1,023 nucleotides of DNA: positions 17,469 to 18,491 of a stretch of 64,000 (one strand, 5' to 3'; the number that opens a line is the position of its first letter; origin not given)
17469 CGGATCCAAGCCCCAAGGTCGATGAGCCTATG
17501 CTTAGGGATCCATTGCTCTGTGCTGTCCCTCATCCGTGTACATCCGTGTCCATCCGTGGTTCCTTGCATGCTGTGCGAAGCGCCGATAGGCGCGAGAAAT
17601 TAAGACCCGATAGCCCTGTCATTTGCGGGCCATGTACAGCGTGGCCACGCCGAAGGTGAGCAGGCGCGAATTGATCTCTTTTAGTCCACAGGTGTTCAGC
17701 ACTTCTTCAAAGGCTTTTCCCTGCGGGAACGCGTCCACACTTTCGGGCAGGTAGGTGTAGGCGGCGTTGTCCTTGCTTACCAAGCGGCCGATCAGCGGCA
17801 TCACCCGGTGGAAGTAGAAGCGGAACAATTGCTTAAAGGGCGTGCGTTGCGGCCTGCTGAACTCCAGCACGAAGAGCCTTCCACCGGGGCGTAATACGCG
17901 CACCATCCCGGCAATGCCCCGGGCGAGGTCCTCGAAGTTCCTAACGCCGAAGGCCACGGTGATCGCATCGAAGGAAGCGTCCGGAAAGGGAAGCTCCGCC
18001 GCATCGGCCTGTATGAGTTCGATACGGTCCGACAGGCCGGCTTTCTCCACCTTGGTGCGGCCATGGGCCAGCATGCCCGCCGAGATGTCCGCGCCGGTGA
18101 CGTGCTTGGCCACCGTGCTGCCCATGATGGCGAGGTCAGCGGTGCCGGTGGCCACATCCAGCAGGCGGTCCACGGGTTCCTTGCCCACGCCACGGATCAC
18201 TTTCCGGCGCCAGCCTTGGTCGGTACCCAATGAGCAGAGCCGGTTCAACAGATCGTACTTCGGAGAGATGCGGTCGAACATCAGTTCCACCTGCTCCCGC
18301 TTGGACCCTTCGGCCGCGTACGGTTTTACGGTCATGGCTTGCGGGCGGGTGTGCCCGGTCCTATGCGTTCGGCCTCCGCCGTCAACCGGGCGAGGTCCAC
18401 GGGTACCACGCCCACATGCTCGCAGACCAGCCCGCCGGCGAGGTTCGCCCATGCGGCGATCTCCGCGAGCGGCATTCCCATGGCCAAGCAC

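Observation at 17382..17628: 227-bp MITE-like element with perfect 17-bp TIRs and a 10-bp target duplication that includes the menG stop codon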

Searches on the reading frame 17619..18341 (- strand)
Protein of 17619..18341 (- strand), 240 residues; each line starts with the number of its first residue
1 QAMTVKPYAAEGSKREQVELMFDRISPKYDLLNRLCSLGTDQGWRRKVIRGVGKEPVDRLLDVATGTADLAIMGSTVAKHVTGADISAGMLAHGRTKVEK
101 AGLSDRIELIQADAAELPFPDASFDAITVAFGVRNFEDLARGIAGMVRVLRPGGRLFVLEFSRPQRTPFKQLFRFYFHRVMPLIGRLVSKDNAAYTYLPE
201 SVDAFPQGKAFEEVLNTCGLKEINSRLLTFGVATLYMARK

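Call 19: search_protein_families(library=pfam, proteins=[window:17619-18341:-])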
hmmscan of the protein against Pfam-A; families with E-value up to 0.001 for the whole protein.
window:17619-18341:- (240 aa): 8 families
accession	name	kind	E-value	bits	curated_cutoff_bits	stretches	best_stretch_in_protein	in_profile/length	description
PF01209.24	Ubie_methyltran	-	2.2e-63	214.2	20.1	1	13-240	4-233/233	ubiE/COQ5 methyltransferase family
PF08241.18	Methyltransf_11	-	4e-20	72.7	21.2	1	61-158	1-95/95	Methyltransferase domain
PF13649.12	Methyltransf_25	-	5e-20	72.4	27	1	61-154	2-97/97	Methyltransferase domain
PF13847.12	Methyltransf_31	-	1.4e-12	47.9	27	1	58-176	5-129/145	Methyltransferase domain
PF08242.18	Methyltransf_12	-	7e-11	43.2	30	1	61-156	1-98/98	Methyltransferase domain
PF13489.12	Methyltransf_23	-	1.8e-06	28.2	27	1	47-171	12-131/164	Methyltransferase domain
PF01170.24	UPF0020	-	2.7e-05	24.4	22.3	1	78-127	76-125/197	RMKL-like, methyltransferase domain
PF12847.13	Methyltransf_18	-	0.00085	19.8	27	0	58-130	16-89/151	Methyltransferase domain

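Call 21: find_encoding_contigs(protein=window:17619-18335:-, flank=3000, max_places=10)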
Protein window:17619-18335:- (238 aa): 23 contigs read that carry it; 7 places shown.
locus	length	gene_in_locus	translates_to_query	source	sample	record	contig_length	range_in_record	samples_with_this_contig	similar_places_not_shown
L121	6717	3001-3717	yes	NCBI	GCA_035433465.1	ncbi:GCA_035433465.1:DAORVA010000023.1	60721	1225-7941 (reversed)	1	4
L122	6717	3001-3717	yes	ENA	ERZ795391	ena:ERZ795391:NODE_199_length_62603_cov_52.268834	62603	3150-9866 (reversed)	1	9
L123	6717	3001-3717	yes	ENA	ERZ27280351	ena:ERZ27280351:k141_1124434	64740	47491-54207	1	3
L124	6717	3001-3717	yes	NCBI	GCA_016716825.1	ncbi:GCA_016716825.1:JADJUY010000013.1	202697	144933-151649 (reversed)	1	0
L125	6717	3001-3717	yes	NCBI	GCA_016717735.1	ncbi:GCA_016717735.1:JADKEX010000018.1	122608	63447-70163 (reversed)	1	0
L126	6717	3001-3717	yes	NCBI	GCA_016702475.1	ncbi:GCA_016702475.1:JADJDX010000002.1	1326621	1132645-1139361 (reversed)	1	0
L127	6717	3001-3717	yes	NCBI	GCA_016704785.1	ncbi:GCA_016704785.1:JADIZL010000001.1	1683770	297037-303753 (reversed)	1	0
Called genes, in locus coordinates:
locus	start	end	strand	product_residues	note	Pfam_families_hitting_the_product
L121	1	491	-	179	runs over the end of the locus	PF25589:DUF7935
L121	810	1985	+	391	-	PF00155:Aminotran_1_2, PF01041:DegT_DnrJ_EryC1 (weak)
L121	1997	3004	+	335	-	PF00294:PfkB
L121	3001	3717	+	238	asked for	PF01209:Ubie_methyltran, PF13489:Methyltransf_23 (weak), PF13847:Methyltransf_31, PF08241:Methyltransf_11, PF08242:Methyltransf_12, PF13649:Methyltransf_25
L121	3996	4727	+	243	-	PF13568:OMP_b-brl_2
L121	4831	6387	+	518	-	PF28550:DUF8436, PF00890:FAD_binding_2 (faint), PF03486:HI0933_like (faint), PF07992:Pyr_redox_2 (faint), PF01266:DAO, PF21688:FAD-depend_C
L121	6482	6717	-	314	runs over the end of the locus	PF18962:Por_Secre_tail (faint), PF13884:Peptidase_S74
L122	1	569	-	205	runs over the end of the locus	PF25589:DUF7935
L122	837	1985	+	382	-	PF00155:Aminotran_1_2, PF01041:DegT_DnrJ_EryC1 (weak)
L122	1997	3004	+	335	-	PF00294:PfkB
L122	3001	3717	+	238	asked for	PF01209:Ubie_methyltran, PF13489:Methyltransf_23 (weak), PF13847:Methyltransf_31, PF08241:Methyltransf_11, PF08242:Methyltransf_12, PF13649:Methyltransf_25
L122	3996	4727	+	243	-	PF13568:OMP_b-brl_2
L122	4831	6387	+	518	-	PF28550:DUF8436, PF00890:FAD_binding_2 (faint), PF03486:HI0933_like (faint), PF07992:Pyr_redox_2 (faint), PF01266:DAO, PF21688:FAD-depend_C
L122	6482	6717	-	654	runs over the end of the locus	PF18962:Por_Secre_tail (faint), PF13884:Peptidase_S74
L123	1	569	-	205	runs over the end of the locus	PF25589:DUF7935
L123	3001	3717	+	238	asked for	PF01209:Ubie_methyltran, PF13489:Methyltransf_23 (weak), PF13847:Methyltransf_31, PF08241:Methyltransf_11, PF08242:Methyltransf_12, PF13649:Methyltransf_25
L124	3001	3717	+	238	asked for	PF01209:Ubie_methyltran, PF13489:Methyltransf_23 (weak), PF13847:Methyltransf_31, PF08241:Methyltransf_11, PF08242:Methyltransf_12, PF13649:Methyltransf_25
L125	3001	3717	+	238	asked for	PF01209:Ubie_methyltran, PF13489:Methyltransf_23 (weak), PF13847:Methyltransf_31, PF08241:Methyltransf_11, PF08242:Methyltransf_12, PF13649:Methyltransf_25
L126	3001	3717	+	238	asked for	PF01209:Ubie_methyltran, PF13489:Methyltransf_23 (weak), PF13847:Methyltransf_31, PF08241:Methyltransf_11, PF08242:Methyltransf_12, PF13649:Methyltransf_25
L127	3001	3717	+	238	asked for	PF01209:Ubie_methyltran, PF13489:Methyltransf_23 (weak), PF13847:Methyltransf_31, PF08241:Methyltransf_11, PF08242:Methyltransf_12, PF13649:Methyltransf_25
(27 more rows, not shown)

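Call 23: find_homologous_proteins(query=window:17619-18335:-, max_evalue=1e-60)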
Query window:17619-18335:- (238 aa): 6718 proteins with E <= 1e-60 among 8000 candidates; the best 120 are listed.
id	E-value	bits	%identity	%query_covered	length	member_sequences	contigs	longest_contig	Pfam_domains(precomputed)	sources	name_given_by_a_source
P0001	6.6e-153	525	100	100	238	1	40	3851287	PF13847.13,PF13489.13,PF13649.13,PF01209.25,PF08241.19,PF08242.19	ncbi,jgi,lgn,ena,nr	ncbi:MAG: bifunctional demethylmenaquinone methyltransferase/2-methoxy-6-polyprenyl-1,4-benzoquinol 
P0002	9.1e-153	524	100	100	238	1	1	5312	PF13847.13,PF13489.13,PF13649.13,PF01209.25,PF08241.19,PF08242.19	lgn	-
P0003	2.8e-146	503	96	100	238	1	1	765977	PF13847.13,PF13489.13,PF13649.13,PF01209.25,PF08241.19,PF08242.19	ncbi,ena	-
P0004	7.6e-140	482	92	100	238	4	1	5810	PF13847.13,PF13489.13,PF13649.13,PF01209.25,PF08241.19,PF08242.19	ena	-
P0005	1.4e-139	481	91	100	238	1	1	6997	PF13847.13,PF13489.13,PF13649.13,PF01209.25,PF08241.19,PF08242.19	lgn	-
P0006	2.0e-139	481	91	100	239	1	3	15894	PF13847.13,PF13489.13,PF13649.13,PF01170.25,PF01209.25,PF08241.19,PF08242.19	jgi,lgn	jgi:demethylmenaquinone methyltransferase/2-methoxy-6-polyprenyl-1,4-benzoquinol methylase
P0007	1.6e-138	478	91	100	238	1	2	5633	PF13847.13,PF13489.13,PF13649.13,PF01209.25,PF08241.19,PF08242.19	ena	-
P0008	3.4e-138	477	91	100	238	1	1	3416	PF13847.13,PF13489.13,PF13649.13,PF01209.25,PF08241.19,PF08242.19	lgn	-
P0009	5.2e-138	476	91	100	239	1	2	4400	PF13847.13,PF13489.13,PF13649.13,PF01170.25,PF01209.25,PF08241.19,PF08242.19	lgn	-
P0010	9.7e-138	475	90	100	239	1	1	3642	PF13847.13,PF13489.13,PF13649.13,PF01209.25,PF08241.19,PF08242.19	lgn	-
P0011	9.9e-138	475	90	100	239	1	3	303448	PF13847.13,PF13649.13,PF01209.25,PF08241.19,PF08242.19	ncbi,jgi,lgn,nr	ncbi:MAG: bifunctional demethylmenaquinone methyltransferase/2-methoxy-6-polyprenyl-1,4-benzoquinol 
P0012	1.9e-137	474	90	100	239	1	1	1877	PF13847.13,PF13489.13,PF13649.13,PF01170.25,PF01209.25,PF08241.19,PF08242.19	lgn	-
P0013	1.9e-137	474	90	100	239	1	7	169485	PF13847.13,PF13489.13,PF13649.13,PF01170.25,PF01209.25,PF08241.19,PF08242.19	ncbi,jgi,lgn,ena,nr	ncbi:MAG: bifunctional demethylmenaquinone methyltransferase/2-methoxy-6-polyprenyl-1,4-benzoquinol 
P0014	7.1e-137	472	90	100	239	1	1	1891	PF13847.13,PF13649.13,PF01209.25,PF08241.19,PF08242.19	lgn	-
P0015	1.3e-136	471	90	100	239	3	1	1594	PF13847.13,PF13489.13,PF13649.13,PF01170.25,PF01209.25,PF08241.19,PF08242.19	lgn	-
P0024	3.0e-130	451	87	100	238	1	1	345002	PF13847.13,PF13489.13,PF13649.13,PF01209.25,PF08241.19,PF08242.19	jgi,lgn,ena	-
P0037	2.5e-127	441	84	100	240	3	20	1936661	PF13847.13,PF13489.13,PF13649.13,PF01209.25,PF08241.19,PF08242.19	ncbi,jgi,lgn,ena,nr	ncbi:MAG: bifunctional demethylmenaquinone methyltransferase/2-methoxy-6-polyprenyl-1,4-benzoquinol 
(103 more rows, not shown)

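Call 25: find_encoding_contigs(protein=P0003, flank=2000, max_places=2)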
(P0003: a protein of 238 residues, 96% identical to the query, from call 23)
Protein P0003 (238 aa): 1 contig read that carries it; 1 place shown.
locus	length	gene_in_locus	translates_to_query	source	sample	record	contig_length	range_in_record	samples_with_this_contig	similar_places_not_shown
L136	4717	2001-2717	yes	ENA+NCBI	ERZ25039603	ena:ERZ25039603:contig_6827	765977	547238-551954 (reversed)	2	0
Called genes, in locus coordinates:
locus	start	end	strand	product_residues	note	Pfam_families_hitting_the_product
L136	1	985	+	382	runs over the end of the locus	PF00155:Aminotran_1_2, PF01041:DegT_DnrJ_EryC1 (weak)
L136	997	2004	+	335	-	PF00294:PfkB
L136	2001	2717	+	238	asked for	PF01209:Ubie_methyltran, PF13489:Methyltransf_23 (weak), PF13847:Methyltransf_31, PF08241:Methyltransf_11, PF08242:Methyltransf_12, PF13649:Methyltransf_25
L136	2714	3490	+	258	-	PF13568:OMP_b-brl_2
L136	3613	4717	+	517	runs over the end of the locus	PF28550:DUF8436, PF00890:FAD_binding_2 (faint), PF01134:GIDA (faint), PF03486:HI0933_like (faint), PF07992:Pyr_redox_2 (faint), PF01266:DAO, PF21688:FAD-depend_C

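Call 26: find_encoding_contigs(protein=P0011, flank=2000, max_places=2)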
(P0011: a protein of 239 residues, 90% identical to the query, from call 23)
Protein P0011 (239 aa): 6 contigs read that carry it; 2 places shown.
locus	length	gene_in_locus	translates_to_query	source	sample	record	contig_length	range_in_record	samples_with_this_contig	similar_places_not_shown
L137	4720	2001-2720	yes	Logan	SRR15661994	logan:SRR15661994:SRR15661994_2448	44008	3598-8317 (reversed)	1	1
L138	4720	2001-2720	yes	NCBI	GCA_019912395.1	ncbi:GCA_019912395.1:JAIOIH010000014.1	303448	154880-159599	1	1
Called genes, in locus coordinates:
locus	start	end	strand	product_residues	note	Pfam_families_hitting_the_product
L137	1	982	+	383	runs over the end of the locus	PF00155:Aminotran_1_2, PF01041:DegT_DnrJ_EryC1 (weak)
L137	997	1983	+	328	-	PF00294:PfkB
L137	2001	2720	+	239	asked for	PF01209:Ubie_methyltran, PF13847:Methyltransf_31, PF08241:Methyltransf_11, PF08242:Methyltransf_12, PF13649:Methyltransf_25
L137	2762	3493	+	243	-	PF13568:OMP_b-brl_2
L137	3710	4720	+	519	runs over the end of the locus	PF28550:DUF8436, PF00890:FAD_binding_2 (faint), PF03486:HI0933_like (faint), PF01266:DAO (weak), PF21688:FAD-depend_C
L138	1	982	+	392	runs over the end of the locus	PF00155:Aminotran_1_2, PF01041:DegT_DnrJ_EryC1 (weak)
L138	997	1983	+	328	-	PF00294:PfkB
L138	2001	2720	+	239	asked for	PF01209:Ubie_methyltran, PF13847:Methyltransf_31, PF08241:Methyltransf_11, PF08242:Methyltransf_12, PF13649:Methyltransf_25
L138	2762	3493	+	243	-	PF13568:OMP_b-brl_2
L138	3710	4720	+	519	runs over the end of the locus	PF28550:DUF8436, PF00890:FAD_binding_2 (faint), PF03486:HI0933_like (faint), PF01266:DAO (weak), PF21688:FAD-depend_C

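Call 27: find_encoding_contigs(protein=P0024, flank=2000, max_places=2)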
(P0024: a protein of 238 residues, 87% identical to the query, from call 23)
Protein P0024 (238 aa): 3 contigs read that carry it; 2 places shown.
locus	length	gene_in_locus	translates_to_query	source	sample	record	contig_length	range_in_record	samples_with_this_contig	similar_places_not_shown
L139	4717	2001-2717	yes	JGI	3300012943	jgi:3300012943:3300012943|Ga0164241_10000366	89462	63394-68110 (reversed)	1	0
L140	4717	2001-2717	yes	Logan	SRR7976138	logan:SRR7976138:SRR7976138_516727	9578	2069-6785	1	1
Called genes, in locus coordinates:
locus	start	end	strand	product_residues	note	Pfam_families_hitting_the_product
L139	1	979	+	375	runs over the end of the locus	PF00155:Aminotran_1_2, PF01041:DegT_DnrJ_EryC1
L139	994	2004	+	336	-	PF00294:PfkB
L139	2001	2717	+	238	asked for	PF01209:Ubie_methyltran, PF13489:Methyltransf_23, PF13847:Methyltransf_31, PF08241:Methyltransf_11, PF08242:Methyltransf_12, PF13649:Methyltransf_25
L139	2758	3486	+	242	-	PF13568:OMP_b-brl_2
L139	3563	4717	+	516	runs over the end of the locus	PF28550:DUF8436, PF00890:FAD_binding_2 (faint), PF03486:HI0933_like (faint), PF07992:Pyr_redox_2 (faint), PF01266:DAO, PF21688:FAD-depend_C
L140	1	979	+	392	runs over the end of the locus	PF00155:Aminotran_1_2, PF01041:DegT_DnrJ_EryC1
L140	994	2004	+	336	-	PF00294:PfkB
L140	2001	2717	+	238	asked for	PF01209:Ubie_methyltran, PF13489:Methyltransf_23, PF13847:Methyltransf_31, PF08241:Methyltransf_11, PF08242:Methyltransf_12, PF13649:Methyltransf_25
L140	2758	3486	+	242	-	PF13568:OMP_b-brl_2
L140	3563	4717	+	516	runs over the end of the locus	PF28550:DUF8436, PF00890:FAD_binding_2 (faint), PF03486:HI0933_like (faint), PF07992:Pyr_redox_2 (faint), PF01266:DAO, PF21688:FAD-depend_C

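Call 28: find_encoding_contigs(protein=P0037, flank=2000, max_places=2)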
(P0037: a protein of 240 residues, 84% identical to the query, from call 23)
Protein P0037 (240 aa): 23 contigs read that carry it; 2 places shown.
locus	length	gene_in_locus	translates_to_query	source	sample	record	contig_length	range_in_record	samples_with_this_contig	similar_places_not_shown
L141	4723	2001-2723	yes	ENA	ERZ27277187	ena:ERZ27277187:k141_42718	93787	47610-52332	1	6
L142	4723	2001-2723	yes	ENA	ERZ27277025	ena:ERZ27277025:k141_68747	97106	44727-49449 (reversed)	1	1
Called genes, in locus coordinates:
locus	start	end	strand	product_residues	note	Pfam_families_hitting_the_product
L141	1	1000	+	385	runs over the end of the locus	PF00155:Aminotran_1_2, PF01041:DegT_DnrJ_EryC1 (weak)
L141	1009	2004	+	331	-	PF00294:PfkB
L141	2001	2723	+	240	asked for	PF01209:Ubie_methyltran, PF13489:Methyltransf_23, PF13649:Methyltransf_25, PF13847:Methyltransf_31, PF08241:Methyltransf_11, PF08242:Methyltransf_12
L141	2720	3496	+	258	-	PF13568:OMP_b-brl_2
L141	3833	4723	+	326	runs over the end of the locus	-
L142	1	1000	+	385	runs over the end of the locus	PF00155:Aminotran_1_2, PF01041:DegT_DnrJ_EryC1 (weak)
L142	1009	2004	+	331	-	PF00294:PfkB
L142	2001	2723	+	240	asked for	PF01209:Ubie_methyltran, PF13489:Methyltransf_23, PF13649:Methyltransf_25, PF13847:Methyltransf_31, PF08241:Methyltransf_11, PF08242:Methyltransf_12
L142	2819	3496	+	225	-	PF13568:OMP_b-brl_2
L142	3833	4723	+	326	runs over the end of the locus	-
